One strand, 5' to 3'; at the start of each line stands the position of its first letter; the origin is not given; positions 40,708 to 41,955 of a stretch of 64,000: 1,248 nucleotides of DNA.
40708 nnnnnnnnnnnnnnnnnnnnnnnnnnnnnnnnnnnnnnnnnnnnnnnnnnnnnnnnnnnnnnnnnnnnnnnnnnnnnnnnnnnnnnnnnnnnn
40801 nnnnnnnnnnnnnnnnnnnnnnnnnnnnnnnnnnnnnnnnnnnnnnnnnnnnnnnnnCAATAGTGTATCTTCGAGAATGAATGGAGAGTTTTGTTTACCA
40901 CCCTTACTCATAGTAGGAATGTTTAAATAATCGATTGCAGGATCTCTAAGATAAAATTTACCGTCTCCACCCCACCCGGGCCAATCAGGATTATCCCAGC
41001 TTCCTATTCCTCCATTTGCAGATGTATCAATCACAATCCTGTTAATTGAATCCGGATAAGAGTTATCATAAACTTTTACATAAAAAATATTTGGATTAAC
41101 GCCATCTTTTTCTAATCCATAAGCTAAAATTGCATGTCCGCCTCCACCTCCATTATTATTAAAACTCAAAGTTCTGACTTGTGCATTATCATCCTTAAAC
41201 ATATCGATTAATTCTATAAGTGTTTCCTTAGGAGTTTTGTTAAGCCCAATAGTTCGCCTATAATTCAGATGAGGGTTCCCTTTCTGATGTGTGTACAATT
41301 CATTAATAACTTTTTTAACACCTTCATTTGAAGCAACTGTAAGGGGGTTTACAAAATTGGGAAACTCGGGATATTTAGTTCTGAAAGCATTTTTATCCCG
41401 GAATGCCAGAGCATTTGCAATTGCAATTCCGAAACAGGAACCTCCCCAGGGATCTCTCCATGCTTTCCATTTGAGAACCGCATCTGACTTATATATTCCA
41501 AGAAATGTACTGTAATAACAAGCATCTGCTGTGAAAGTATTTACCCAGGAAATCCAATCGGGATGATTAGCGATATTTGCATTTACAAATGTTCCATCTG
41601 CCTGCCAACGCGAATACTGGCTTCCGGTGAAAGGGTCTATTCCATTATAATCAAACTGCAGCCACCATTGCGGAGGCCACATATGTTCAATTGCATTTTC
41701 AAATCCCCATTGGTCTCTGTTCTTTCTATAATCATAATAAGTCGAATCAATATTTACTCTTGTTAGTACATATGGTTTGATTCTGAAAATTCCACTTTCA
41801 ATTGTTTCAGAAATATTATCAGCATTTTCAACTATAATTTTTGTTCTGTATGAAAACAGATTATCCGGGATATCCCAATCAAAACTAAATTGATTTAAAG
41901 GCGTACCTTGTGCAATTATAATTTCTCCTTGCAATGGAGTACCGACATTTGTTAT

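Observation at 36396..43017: Two giant tandem T9SS proteins share an unassigned Cys/His/Asp (papain-like) core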

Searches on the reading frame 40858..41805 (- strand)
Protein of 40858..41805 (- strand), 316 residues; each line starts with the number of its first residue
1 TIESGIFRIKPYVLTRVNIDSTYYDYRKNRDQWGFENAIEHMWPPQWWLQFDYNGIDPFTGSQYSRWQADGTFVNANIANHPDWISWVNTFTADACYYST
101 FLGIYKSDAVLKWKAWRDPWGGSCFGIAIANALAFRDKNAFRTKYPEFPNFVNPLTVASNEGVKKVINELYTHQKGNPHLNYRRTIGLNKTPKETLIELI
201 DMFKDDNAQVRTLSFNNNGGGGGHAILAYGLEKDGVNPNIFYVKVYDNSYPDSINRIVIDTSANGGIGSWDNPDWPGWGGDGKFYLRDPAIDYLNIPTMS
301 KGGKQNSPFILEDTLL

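Call 14: search_protein_families(library=pfam, alignment_id=A1, max_evalue=1)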
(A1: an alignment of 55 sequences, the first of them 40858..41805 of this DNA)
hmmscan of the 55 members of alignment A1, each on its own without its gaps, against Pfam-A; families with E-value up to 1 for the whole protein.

A. member 1, window:40858-41805:- (316 aa): 0 families

B. families by the number of members that match (of 55 scanned): 44 families (the first 25 are shown)
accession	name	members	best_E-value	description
PF18962.6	Por_Secre_tail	46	1.9e-13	Secretion system C-terminal sorting domain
PF13860.13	FlgD_ig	38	2.3e-06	FlgD Ig-like domain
PF13585.12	CHU_C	20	4.2e-05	CHU_C Type IX secretion signal domain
PF10342.15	Kre9_KNH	19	5.4e-07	Kre9/KNH-like N-terminal Ig-like domain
PF11949.14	DUF3466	6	3.9e-05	Protein of unknown function (DUF3466)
PF06739.17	SBBP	4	1e-13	Beta-propeller repeat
PF16277.11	DUF4926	4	0.00035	Domain of unknown function (DUF4926)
PF21471.3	Reelin_subrepeat-B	4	0.0048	Reelin subrepeat B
PF00938.23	Lipoprotein_3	2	5.6e-06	Lipoprotein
PF07828.18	PA-IL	2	0.0027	PA-IL-like protein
PF13680.12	DUF4152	2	0.0034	Protein of unknown function (DUF4152)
PF01436.27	NHL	2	0.016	NHL repeat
PF02127.20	Peptidase_M18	2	0.032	Aminopeptidase I zinc metalloprotease (M18)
PF22152.1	Permu_RdRp_palm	2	0.035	Permutotetravirus RNA-dependent RNA polymerase palm domain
PF20819.2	T4_Rnl1_C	2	0.078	T4 RNA ligase 1, C-terminal domain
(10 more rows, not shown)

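Call 15: search_solved_structures(query=A1, max_evalue=10, show_alignments=3)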
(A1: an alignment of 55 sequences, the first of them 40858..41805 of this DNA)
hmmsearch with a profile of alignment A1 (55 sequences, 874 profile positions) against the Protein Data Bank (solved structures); distinct sequences matched with E-value up to 10: 4.
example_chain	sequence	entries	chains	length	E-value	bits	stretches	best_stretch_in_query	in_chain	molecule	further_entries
8glj_D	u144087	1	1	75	0.0001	23.6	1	795-871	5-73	Por secretion system C-terminal sorting domain-containing protein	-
5uyt_A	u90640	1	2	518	0.0021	19.4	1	791-862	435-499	Ice-binding protein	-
9c14_A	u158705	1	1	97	0.51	11.4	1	805-858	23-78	Copper transport protein YcnJ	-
1g0d_A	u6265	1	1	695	0.77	10.8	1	774-847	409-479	PROTEIN-GLUTAMINE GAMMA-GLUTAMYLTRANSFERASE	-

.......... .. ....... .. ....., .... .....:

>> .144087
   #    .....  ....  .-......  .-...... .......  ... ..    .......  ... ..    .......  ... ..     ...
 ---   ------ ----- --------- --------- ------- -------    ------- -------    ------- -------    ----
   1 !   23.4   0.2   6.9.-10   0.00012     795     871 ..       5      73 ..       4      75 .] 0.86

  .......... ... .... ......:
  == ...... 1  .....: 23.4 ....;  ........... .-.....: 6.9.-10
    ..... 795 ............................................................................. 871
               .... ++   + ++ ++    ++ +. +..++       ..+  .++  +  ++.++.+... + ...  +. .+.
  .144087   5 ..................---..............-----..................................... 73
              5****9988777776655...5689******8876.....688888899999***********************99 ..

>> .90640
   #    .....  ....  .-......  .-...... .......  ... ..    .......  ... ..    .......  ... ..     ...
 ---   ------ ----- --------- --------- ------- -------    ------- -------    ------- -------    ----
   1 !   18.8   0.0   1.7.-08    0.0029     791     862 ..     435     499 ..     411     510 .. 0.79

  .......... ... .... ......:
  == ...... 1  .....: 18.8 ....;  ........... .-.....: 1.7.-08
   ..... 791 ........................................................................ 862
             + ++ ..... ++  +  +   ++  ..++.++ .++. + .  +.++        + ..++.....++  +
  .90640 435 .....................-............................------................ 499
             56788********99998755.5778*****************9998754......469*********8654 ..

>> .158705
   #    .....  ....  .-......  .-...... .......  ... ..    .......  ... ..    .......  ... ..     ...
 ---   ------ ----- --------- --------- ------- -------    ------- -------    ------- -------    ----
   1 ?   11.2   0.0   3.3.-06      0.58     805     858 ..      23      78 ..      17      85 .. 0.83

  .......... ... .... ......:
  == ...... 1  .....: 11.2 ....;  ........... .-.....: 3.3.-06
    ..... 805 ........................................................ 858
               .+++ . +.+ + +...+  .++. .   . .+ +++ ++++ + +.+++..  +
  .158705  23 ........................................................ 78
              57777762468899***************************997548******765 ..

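Call 19: predict_structure(alignment_id=A1)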
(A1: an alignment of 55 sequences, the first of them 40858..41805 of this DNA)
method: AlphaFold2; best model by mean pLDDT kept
length: 316 residues; sequences in the alignment: 55
mean_pLDDT: 92.1   pTM: 0.90
mean pLDDT of the five models: 92.1, 91.5, 90.8, 90.5, 89.8
residues with pLDDT >= 90: 266; 70-90: 26; 50-70: 17; < 50: 7
segments of 3 or more residues with pLDDT < 50: 1-3, 314-316
pLDDT, mean of each block of 10 residues (from residue 1): 59 89 91 97 96 96 91 94 97 96 94 93 97 96 97 96 98 95 94 98 91 94 96 98 98 98 97 96 97 93 55 49
secondary structure, 60 per line:
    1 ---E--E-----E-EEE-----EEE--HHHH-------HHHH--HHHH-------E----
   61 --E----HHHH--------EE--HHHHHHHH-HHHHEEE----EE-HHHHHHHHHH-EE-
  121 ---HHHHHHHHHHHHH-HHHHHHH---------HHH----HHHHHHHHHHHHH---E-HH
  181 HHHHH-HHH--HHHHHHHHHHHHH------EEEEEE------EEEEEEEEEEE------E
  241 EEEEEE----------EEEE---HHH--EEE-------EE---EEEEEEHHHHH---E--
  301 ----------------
elements in order: E15-17 E23-25 H28-31 H39-42 H45-48 H68-71 H84-91 H93-96 E97-99 H107-116 H124-136 H138-144 H161-173 H179-185 H192-204 E211-216 E223-233 E240-246 E257-260 E269-271 E284-289 H290-294
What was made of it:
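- AF2 of the whole core gives pLDDT 92.1 and pTM 0.90 (call 19).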

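Call 21: fold_search(model_id=the predicted structure, library=pdb)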
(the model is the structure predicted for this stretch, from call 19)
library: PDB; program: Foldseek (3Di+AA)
matches with E <= 10: 272; with E <= 0.001: 0
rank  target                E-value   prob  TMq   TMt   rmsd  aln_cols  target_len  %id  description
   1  9mdk                  2.2e-01  0.15  0.26  0.20  17.3       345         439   13  Crystal Structure of E64-inhibited C0362 (TDE_0362 [TDE0362] resi 205-647) (released 2025-02-12)
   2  5hxb_C                2.5e-01  0.02  0.10  0.09  17.9       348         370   10  Cereblon in complex with DDB1, CC-885, and GSPT1 (released 2016-06-29)
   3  5hxb_Z                2.6e-01  0.04  0.11  0.09  17.6       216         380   12  Cereblon in complex with DDB1, CC-885, and GSPT1 (released 2016-06-29)
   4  9mdm                  3.0e-01  0.23  0.21  0.17   9.8       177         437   12  Crystal Structure of C412S Mutant of C0362 (TDE_0362 [TDE0362] resi 205-647) (released 2025-02-12)
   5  1cv8                  3.3e-01  0.09  0.14  0.22  11.6       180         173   13  STAPHOPAIN, CYSTEINE PROTEINASE FROM STAPHYLOCOCCUS AUREUS V8 (released 1998-10-14)
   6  4tz4_C                3.7e-01  0.03  0.10  0.10  17.5       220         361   10  Crystal Structure of Human Cereblon in Complex with DDB1 and Lenalidomide (released 2014-08-06)
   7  5v3o_C                4.2e-01  0.04  0.11  0.10  16.6       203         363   11  Cereblon in complex with DDB1 and CC-220 (released 2017-05-03)
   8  8oig_A                6.2e-01  0.09  0.15  0.25  11.7       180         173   11  Crystal Structure of Staphopain C from Staphylococcus aureus (released 2023-06-21)
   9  8rq8                  6.2e-01  0.03  0.10  0.11  16.1       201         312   10  Crystal structure of CRBN-midi in complex with mezigdomide (released 2024-09-25)
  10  8rqc_A                7.3e-01  0.03  0.10  0.11  16.0       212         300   12  Crystal structure of CRBN-midi in complex with mezigdomide and IKZF1 ZF2 (released 2024-09-25)
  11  9nr3_B                8.2e-01  0.02  0.14  0.13  16.3       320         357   12  CRBN-DDB1 in complex with GLUL-cN (released 2026-01-07)
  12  5jsg_A                8.7e-01  0.21  0.13  0.20   7.5        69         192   14  Crystal structure of Spindlin1 bound to compound EML405 (released 2017-05-10)
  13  3pn3_A                9.7e-01  0.03  0.08  0.13  15.5       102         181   19  Crystal structure of Arabidopsis thaliana petide deformylase 1B (AtPDF1B) in complex with inhibitor 21 (released 2011-06-08)
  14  9ya9_C                1.1e+00  0.02  0.12  0.11  14.3       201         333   11  Cryo-EM structure of ternary complex BCL6-CRBN-DDB1 with BMS-986458 (local refined), a potent and selective BCL6 ligan (released 2026-02-18)
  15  9d0x_B                1.1e+00  0.02  0.11  0.11  17.0       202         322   13  Cryo-EM structure of CDK2/CyclinE1 in complex with CRBN/DDB1 and Cpd 4 (local mask) (released 2025-04-16)
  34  4fgq_B                2.0e+00  0.03  0.14  0.21  15.5       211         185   11  Legionella pneumophila LapG (released 2012-06-20)
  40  4fgp_A                2.3e+00  0.02  0.11  0.16  14.9       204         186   10  Legionella pneumophila LapG (EGTA-treated) (released 2012-06-20)
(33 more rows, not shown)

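Call 25: fold_search(model_id=the predicted structure, library=viral)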
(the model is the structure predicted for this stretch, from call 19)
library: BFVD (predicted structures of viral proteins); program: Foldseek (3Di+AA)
matches with E <= 10: 431; with E <= 0.001: 0
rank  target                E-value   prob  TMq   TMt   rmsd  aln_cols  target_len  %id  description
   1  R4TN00                7.0e-02  0.28  0.13  0.32  11.9       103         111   11  Uncharacterized protein [Halogranum tailed virus 1]
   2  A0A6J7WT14            1.5e-01  0.08  0.13  0.07  16.7       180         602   10  Prohead protease [uncultured Caudovirales phage]
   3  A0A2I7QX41            2.3e-01  0.16  0.16  0.21  18.5       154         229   10  (no name in the UniProt tables at hand)
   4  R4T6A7                2.5e-01  0.16  0.14  0.34   6.5        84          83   14  Uncharacterized protein [Haloarcula hispanica tailed virus 2]
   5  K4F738                2.8e-01  0.12  0.16  0.24  24.1       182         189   13  Uncharacterized protein [Cronobacter phage vB_CsaM_GAP32]
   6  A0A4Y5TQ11            3.7e-01  0.20  0.15  0.23   6.1        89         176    8  (no name in the UniProt tables at hand)
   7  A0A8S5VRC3            3.9e-01  0.18  0.15  0.24   7.4        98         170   14  (no name in the UniProt tables at hand)
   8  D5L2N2                4.1e-01  0.10  0.09  0.19  12.6        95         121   14  Uncharacterized protein [uncultured virus]
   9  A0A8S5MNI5            4.6e-01  0.14  0.12  0.19  17.3       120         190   13  Uncharacterized protein [Siphoviridae sp. ctxc31]
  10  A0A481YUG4            4.9e-01  0.14  0.13  0.30  15.0        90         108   13  Uncharacterized protein [Marseillevirus LCMAC103]
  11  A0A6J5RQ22            5.8e-01  0.08  0.11  0.22  11.4       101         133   12  Uncharacterized protein [uncultured Caudovirales phage]
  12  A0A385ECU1            6.1e-01  0.23  0.12  0.24   9.9        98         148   12  Uncharacterized protein [Caulobacter phage CcrBL9]
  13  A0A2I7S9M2            6.4e-01  0.21  0.16  0.38   8.5        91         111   22  (no name in the UniProt tables at hand)
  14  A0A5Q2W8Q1            6.4e-01  0.08  0.14  0.16  12.1       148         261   10  (no name in the UniProt tables at hand)
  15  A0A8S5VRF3            6.4e-01  0.05  0.10  0.09  16.0       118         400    8  (no name in the UniProt tables at hand)
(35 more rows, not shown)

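Call 33: search_solved_structures(query=A2, max_evalue=10, show_alignments=3)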
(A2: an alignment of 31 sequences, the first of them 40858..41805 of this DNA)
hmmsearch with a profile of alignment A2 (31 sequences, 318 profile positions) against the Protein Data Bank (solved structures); distinct sequences matched with E-value up to 10: 2.
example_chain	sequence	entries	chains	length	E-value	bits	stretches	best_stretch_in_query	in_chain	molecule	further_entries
5eof_A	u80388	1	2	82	0.35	13.1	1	188-244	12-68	Optineurin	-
5eoa_A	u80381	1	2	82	0.5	12.6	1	188-244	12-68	Optineurin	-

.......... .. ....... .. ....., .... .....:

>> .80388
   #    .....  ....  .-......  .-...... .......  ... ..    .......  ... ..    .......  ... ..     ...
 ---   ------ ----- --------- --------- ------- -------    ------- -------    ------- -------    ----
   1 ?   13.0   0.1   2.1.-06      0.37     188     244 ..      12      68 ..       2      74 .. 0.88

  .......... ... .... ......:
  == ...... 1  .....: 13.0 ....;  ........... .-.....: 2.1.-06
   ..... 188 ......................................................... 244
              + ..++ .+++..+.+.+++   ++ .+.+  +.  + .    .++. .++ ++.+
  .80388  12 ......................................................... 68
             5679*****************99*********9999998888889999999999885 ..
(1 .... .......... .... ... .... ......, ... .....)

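Call 34: search_protein_families(library=pfam, proteins=[window:40858-41805:-], max_evalue=10)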
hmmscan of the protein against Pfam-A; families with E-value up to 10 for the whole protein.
window:40858-41805:- (316 aa): 0 families

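Call 35: search_protein_representatives(alignment_id=A2)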
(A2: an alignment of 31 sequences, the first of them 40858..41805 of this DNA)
Query: 31 sequences, 318 profile positions. Proteins with E-value up to 0.001 (for the whole library): 1452; up to 1e-10: 634; up to 1e-30: 377. The best 150 are listed.
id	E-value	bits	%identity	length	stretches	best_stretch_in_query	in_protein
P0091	3.7e-138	476.3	-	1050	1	2-318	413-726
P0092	2.9e-132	457.0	-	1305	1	2-318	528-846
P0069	2.4e-131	453.9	-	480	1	2-318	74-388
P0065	9.6e-130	448.7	-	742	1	2-306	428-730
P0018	1.2e-128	445.0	-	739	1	2-318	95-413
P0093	1.9e-128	444.4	-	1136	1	2-318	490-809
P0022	4.5e-128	443.2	-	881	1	2-316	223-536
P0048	8.7e-127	439.0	-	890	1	2-315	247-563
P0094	2.1e-125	434.4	-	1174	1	3-316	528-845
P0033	4.8e-125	433.3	-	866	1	2-318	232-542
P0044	1.4e-124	431.7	-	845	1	2-315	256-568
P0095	2.9e-124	430.7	-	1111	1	2-318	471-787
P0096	4.2e-124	430.1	-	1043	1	2-318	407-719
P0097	3.7e-123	427.0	-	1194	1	2-317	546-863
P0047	6.9e-123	426.2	-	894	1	2-318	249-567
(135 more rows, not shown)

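Call 39: search_protein_families(library=pfam, alignment_id=A3, max_evalue=0.001)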
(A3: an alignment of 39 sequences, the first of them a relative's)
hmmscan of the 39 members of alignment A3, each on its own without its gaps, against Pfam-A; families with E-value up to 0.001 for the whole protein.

A. member 1, P0091 (1050 aa): 2 families
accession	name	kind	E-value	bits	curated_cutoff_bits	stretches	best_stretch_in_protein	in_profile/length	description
PF11949.14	DUF3466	-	4.1e-10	39.2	25.1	1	79-230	384-535/609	Protein of unknown function (DUF3466)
PF18962.6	Por_Secre_tail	-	8.1e-10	39.3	27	1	972-1046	2-73/75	Secretion system C-terminal sorting domain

B. families by the number of members that match (of 39 scanned): 17 families
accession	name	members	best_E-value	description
PF18962.6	Por_Secre_tail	36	5.9e-13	Secretion system C-terminal sorting domain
PF13860.13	FlgD_ig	15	1e-13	FlgD Ig-like domain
PF10342.15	Kre9_KNH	8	3.2e-08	Kre9/KNH-like N-terminal Ig-like domain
PF13585.12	CHU_C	7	6.5e-07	CHU_C Type IX secretion signal domain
PF06739.17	SBBP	6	4e-45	Beta-propeller repeat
PF13229.12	Beta_helix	6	1.8e-20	Right handed beta helix region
PF05048.19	NosD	5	4e-11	Periplasmic copper-binding protein (NosD)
PF11949.14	DUF3466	4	4.1e-10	Protein of unknown function (DUF3466)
PF07494.17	Reg_prop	2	1.4e-08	Two component regulator propeller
PF14312.12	FG-GAP_2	1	1.6e-16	FG-GAP repeat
PF13088.12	BNR_2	1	4.7e-11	BNR repeat-like domain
PF12768.13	Rax2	1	4.2e-09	Rax2 C-terminal beta propeller domain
PF13540.12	RCC1_2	1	9.8e-07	Regulator of chromosome condensation (RCC1) repeat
PF01436.27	NHL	1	1.5e-05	NHL repeat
PF24681.1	Kelch_KLHDC2_KLHL20_DRC7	1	8.3e-05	KLHDC2/KLHL20/DRC7 Kelch-repeats domain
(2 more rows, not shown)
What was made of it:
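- The N-terminal heads vary (call 39). The N-terminal heads are carbohydrate- or surface-binding types of scaffold (call 39).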

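Call 41: find_homologous_proteins(query=A2, max_evalue=0.001)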
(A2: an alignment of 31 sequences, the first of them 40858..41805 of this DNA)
Query A2 (31 sequences) (316 aa, profile of the alignment): 55 proteins with E <= 0.001 among 8000 candidates.
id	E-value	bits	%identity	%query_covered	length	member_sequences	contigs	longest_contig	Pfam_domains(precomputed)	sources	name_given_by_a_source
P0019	1.0e-137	477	47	99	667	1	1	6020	PF18962.8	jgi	-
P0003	1.9e-135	469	64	99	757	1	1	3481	PF18962.8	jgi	jgi:hypothetical protein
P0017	9.4e-135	467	48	99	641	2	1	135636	-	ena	-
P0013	5.5e-133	461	61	99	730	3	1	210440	PF18962.8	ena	-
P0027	1.4e-131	456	44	99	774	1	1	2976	PF18962.8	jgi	jgi:hypothetical protein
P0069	7.5e-131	454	46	99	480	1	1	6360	-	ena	-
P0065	3.0e-129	449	58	94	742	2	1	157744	-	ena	-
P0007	3.6e-128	445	54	98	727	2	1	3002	PF18962.8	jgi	jgi:hypothetical protein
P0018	3.9e-128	445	48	99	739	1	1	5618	PF18962.8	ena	-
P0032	1.6e-126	440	48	97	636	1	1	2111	PF18962.8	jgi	jgi:hypothetical protein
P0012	5.1e-126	438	53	98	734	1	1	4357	PF18962.8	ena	-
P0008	4.6e-124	432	55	98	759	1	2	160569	PF18962.8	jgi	jgi:hypothetical protein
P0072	6.6e-118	411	51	93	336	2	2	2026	-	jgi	-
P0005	5.6e-113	395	65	87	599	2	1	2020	PF18962.8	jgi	jgi:hypothetical protein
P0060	8.2e-113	395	58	87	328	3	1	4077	-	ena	-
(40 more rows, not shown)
